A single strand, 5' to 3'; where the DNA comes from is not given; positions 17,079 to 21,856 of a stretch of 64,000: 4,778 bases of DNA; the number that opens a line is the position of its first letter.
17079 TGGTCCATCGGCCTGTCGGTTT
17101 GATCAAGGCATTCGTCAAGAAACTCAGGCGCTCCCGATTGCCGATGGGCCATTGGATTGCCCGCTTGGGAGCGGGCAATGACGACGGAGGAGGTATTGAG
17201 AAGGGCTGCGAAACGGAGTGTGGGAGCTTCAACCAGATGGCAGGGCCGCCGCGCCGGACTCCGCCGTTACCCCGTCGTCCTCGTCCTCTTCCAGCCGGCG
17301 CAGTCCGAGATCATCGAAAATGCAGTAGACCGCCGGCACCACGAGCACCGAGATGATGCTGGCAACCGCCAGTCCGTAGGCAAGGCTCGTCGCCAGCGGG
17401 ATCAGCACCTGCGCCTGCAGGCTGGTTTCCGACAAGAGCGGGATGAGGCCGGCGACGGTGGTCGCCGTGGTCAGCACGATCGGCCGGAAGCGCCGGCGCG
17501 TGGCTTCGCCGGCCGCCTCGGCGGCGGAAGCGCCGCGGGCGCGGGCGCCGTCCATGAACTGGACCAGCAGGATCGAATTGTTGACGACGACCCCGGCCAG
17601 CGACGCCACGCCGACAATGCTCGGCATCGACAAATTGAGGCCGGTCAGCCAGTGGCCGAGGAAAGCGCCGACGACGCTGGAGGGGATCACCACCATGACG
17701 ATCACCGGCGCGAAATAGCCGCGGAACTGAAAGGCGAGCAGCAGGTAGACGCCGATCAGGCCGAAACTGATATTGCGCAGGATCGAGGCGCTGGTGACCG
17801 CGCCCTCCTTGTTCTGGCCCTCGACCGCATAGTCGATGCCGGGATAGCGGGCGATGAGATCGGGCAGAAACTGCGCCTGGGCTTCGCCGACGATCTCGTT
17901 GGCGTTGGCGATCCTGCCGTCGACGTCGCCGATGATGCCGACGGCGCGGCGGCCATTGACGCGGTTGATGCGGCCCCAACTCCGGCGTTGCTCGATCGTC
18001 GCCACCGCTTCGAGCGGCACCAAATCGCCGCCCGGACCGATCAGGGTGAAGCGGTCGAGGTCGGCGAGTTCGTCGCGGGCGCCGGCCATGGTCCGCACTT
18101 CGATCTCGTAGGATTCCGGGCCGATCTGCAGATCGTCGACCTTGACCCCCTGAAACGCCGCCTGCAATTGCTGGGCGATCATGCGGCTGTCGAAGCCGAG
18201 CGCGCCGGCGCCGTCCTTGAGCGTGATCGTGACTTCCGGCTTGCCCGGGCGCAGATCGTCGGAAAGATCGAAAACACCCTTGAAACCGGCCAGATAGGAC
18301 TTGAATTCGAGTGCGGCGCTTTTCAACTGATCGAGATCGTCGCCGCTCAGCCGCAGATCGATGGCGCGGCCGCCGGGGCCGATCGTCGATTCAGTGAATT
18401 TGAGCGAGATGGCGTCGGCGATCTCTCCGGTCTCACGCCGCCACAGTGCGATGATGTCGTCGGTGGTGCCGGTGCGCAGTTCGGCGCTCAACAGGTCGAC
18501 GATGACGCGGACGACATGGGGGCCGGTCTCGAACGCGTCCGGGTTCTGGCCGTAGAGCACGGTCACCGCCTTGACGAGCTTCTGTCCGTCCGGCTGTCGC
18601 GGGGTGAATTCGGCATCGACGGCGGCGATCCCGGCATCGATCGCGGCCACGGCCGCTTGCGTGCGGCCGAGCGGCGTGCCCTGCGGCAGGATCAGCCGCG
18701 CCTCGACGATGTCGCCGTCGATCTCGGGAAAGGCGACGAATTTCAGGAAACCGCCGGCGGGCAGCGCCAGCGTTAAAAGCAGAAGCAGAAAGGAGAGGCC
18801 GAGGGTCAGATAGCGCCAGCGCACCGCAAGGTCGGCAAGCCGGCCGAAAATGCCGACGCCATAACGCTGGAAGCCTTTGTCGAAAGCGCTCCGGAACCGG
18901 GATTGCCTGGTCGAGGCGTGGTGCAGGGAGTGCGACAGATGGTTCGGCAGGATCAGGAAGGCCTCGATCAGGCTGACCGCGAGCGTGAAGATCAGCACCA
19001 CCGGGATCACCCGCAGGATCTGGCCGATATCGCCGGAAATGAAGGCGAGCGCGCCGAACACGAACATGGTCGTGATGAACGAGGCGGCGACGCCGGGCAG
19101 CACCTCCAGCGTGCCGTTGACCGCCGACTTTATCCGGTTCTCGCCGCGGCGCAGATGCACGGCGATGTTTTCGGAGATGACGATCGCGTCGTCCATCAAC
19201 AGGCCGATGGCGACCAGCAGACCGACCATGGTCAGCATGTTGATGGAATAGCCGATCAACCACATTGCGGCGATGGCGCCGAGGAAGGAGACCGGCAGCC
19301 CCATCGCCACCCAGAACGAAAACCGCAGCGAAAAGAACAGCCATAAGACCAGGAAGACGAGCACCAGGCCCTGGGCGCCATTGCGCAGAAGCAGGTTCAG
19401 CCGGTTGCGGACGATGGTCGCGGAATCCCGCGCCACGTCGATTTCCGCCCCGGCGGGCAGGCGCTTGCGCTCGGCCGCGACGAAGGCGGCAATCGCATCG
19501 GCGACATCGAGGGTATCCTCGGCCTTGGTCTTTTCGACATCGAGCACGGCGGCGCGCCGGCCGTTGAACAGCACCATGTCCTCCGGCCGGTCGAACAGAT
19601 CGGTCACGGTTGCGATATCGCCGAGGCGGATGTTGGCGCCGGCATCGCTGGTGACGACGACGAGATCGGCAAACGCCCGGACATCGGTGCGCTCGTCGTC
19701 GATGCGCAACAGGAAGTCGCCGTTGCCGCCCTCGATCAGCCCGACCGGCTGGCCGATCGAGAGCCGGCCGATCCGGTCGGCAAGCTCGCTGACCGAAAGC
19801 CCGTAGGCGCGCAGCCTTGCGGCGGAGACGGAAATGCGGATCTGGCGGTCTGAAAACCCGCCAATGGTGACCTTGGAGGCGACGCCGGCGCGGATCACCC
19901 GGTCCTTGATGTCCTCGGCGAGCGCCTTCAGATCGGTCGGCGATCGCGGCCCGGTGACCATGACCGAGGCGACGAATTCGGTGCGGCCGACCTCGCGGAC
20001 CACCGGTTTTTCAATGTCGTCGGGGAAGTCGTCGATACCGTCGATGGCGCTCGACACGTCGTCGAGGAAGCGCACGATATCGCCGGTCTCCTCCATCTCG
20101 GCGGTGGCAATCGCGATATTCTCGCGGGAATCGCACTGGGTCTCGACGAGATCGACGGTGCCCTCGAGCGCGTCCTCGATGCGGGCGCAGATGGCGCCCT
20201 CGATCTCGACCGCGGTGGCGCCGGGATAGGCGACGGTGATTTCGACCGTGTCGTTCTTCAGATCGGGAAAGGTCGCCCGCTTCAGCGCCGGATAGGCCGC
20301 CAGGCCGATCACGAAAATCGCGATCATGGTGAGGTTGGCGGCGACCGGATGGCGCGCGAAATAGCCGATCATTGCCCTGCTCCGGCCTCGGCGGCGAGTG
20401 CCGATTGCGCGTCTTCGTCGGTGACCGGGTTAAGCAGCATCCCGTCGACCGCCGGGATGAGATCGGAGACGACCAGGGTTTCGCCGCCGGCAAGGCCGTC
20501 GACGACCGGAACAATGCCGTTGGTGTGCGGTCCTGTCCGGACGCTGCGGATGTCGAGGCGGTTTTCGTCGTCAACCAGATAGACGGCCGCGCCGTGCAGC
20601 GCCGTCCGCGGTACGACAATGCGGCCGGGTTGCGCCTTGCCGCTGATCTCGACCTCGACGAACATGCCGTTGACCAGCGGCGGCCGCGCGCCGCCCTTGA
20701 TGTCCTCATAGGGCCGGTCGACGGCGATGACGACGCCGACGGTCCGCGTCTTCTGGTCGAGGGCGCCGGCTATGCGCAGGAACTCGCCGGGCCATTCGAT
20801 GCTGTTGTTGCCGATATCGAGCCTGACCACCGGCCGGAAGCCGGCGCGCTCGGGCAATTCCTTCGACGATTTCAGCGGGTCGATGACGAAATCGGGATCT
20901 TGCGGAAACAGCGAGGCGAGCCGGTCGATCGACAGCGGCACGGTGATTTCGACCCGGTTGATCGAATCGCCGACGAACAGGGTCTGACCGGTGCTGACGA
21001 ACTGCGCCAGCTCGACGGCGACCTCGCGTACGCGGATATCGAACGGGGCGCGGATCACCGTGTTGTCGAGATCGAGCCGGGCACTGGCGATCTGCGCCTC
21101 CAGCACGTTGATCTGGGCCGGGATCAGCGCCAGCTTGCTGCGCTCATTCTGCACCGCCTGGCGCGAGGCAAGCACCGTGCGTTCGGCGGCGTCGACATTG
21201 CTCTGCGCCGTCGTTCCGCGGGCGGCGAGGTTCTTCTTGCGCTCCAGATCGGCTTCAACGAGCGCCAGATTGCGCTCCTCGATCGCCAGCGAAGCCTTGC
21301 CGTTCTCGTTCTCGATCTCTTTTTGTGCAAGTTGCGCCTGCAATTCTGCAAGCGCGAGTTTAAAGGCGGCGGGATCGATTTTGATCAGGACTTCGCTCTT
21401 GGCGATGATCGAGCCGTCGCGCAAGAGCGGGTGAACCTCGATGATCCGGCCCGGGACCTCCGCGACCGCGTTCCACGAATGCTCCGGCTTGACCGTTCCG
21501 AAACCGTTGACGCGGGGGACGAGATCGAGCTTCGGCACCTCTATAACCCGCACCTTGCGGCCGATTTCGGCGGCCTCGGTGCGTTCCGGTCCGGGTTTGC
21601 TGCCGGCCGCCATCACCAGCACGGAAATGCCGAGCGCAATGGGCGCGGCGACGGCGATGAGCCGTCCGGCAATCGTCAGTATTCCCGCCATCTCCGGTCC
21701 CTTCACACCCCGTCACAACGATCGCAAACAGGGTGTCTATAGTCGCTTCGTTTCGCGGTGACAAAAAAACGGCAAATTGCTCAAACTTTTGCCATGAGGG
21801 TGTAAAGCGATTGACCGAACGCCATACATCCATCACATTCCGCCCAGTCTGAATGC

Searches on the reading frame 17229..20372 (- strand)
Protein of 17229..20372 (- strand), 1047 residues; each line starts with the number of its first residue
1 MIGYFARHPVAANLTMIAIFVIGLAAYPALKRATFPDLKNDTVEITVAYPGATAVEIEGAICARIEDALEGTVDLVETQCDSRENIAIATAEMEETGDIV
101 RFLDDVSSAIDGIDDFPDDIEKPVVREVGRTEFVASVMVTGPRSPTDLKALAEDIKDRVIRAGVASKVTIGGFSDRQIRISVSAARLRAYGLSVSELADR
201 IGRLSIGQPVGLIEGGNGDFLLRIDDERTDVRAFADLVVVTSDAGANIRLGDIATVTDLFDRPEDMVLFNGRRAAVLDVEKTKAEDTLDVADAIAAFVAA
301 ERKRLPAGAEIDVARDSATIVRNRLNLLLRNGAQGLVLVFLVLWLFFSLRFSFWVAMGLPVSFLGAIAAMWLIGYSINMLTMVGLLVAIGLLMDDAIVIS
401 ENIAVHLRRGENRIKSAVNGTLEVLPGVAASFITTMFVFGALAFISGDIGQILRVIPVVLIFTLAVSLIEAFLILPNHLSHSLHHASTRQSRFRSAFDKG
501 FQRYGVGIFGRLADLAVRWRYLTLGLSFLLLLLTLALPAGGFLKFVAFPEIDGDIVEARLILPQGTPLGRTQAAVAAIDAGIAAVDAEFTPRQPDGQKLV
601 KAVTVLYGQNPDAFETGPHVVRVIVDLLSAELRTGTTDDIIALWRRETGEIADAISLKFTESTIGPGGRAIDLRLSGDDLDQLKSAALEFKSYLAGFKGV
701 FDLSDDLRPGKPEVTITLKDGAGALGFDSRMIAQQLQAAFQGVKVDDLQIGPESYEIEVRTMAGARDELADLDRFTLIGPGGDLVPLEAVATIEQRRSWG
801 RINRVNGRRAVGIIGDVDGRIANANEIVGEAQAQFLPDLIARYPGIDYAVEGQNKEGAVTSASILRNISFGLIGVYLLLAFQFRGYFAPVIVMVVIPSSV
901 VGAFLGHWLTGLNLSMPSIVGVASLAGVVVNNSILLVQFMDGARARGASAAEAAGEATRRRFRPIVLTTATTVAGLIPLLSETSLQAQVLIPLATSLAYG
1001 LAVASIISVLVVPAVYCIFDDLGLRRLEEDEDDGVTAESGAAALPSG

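Call 29: search_protein_families(library=pfam, proteins=[window:17229-20372:-], max_evalue=0.001)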
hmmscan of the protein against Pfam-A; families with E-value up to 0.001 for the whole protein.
window:17229-20372:- (1047 aa): 2 families
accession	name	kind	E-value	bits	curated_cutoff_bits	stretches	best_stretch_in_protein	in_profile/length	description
PF00873.25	ACR_tran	-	7.1e-156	521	28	1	1-1019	1-1020/1021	AcrB/AcrD/AcrF family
PF02355.23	SecD_SecF_C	-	4.4e-07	29.9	20.5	1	336-473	41-177/189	Protein export membrane protein SecD/SecF, C-terminal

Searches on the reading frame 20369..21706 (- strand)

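Call 29: search_protein_families(library=pfam, proteins=[window:20369-21706:-], max_evalue=0.001)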
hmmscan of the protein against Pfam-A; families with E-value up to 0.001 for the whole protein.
window:20369-21706:- (445 aa): 1 family
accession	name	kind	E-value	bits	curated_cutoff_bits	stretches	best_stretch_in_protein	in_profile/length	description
PF13437.12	HlyD_3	-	2.3e-11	44.8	22.2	1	217-266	1-50/106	HlyD family secretion protein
